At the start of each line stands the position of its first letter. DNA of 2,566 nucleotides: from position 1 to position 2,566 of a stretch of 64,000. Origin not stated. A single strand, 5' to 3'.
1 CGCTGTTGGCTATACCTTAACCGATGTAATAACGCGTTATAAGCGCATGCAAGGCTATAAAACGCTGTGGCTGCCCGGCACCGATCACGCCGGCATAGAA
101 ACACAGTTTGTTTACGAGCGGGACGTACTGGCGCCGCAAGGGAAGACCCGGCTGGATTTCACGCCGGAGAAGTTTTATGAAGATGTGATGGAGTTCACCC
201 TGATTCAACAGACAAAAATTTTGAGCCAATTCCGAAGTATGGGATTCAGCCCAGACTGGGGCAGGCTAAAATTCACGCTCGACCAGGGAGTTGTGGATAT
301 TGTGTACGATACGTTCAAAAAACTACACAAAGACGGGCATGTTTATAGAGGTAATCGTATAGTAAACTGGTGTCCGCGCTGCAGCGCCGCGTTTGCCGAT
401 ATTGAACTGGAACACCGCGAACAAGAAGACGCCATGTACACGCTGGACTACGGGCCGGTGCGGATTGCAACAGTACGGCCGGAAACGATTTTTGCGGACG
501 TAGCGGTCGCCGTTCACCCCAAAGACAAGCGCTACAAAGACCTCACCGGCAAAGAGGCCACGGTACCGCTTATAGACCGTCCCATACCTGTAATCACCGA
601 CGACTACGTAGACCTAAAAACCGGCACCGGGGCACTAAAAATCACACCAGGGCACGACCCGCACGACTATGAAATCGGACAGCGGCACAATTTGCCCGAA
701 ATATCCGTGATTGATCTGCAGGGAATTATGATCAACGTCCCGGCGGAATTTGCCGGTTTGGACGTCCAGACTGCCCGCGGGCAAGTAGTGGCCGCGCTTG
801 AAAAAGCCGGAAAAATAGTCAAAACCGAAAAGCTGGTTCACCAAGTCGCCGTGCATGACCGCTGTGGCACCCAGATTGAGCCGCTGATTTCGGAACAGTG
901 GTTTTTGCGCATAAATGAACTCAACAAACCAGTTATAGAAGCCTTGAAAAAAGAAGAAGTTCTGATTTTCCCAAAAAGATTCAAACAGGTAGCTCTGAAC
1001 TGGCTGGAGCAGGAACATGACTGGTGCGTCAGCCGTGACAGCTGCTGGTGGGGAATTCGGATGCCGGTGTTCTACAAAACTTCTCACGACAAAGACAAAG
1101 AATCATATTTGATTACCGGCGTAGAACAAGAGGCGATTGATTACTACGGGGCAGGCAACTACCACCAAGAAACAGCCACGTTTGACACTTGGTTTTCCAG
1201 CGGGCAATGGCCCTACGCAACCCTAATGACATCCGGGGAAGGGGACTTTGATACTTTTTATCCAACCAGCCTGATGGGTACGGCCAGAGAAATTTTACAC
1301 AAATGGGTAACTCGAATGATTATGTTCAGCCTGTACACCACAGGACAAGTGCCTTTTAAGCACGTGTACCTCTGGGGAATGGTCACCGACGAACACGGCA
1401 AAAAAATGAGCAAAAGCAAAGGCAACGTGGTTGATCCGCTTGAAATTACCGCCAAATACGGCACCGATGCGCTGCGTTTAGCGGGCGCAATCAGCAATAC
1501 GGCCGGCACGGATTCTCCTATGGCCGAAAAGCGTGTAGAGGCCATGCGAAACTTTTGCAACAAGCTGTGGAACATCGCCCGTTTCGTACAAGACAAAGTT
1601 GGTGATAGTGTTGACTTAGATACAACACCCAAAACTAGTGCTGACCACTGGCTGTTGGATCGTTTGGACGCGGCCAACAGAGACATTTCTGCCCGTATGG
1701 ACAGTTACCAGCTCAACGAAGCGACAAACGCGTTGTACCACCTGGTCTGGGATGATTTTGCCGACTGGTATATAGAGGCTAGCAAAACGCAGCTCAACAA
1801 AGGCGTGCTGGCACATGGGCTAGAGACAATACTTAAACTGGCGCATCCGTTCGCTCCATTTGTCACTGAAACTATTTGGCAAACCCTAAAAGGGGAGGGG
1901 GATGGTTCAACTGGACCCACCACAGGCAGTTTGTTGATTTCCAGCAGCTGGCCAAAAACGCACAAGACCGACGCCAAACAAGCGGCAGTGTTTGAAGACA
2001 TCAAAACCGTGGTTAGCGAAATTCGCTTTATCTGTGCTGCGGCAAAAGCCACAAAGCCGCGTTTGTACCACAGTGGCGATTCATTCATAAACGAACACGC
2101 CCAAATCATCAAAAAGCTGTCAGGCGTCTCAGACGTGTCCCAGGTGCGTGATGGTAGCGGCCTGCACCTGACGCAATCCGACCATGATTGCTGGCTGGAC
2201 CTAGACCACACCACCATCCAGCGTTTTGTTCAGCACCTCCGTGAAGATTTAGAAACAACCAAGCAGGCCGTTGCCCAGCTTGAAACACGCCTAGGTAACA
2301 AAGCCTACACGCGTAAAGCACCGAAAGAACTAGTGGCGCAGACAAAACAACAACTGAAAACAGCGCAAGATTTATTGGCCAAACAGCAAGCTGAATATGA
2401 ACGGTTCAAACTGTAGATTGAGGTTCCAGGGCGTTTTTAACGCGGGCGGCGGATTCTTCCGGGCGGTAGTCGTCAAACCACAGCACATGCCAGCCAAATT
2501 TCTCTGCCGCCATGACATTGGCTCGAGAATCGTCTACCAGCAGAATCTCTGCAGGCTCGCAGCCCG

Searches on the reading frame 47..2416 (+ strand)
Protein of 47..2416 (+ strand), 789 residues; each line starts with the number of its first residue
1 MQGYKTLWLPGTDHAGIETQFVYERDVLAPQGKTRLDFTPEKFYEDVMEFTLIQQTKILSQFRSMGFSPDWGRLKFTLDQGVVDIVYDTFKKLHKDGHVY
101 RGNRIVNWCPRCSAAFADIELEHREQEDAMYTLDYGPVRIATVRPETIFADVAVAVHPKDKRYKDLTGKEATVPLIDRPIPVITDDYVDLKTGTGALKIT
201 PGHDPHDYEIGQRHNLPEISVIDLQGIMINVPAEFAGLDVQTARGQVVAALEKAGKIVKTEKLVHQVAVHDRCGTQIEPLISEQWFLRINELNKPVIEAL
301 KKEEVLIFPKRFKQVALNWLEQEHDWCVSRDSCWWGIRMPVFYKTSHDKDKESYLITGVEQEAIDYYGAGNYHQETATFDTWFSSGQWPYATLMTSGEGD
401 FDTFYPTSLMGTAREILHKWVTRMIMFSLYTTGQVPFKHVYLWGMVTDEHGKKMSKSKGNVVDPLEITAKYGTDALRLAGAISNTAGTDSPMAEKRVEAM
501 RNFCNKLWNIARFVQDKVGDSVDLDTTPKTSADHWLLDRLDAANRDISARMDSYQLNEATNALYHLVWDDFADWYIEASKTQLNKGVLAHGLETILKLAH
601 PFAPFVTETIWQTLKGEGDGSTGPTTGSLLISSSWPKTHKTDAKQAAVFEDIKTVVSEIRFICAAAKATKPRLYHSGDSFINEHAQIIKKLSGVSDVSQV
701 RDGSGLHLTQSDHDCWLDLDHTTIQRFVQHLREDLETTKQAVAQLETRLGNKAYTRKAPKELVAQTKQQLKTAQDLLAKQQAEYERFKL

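Call 84: search_protein_families(library=pfam, proteins=[window:47-2416:+], max_evalue=0.00001)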
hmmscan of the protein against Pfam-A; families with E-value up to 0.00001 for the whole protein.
window:47-2416:+ (789 aa): 5 families
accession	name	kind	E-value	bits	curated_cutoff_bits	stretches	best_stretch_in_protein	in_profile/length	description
PF00133.28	tRNA-synt_1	-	5.6e-92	309.1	22.7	1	1-484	58-406/414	tRNA synthetases class I (I, L, M and V)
PF08264.19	Anticodon_1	-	3.4e-30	105.3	25.1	1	533-661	1-134/148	Anticodon-binding domain of tRNA ligase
PF09334.17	tRNA-synt_1g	-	7.9e-16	58.2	20.1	1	251-501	152-375/391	tRNA synthetases class I (M)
PF13603.12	tRNA-synt_1_2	-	1.2e-07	31.8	25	1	167-225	85-143/185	Leucyl-tRNA synthetase, editing domain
PF10458.14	Val_tRNA-synt_C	-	8.9e-06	26.3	25.9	0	724-775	2-53/66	Valyl tRNA synthetase tRNA binding arm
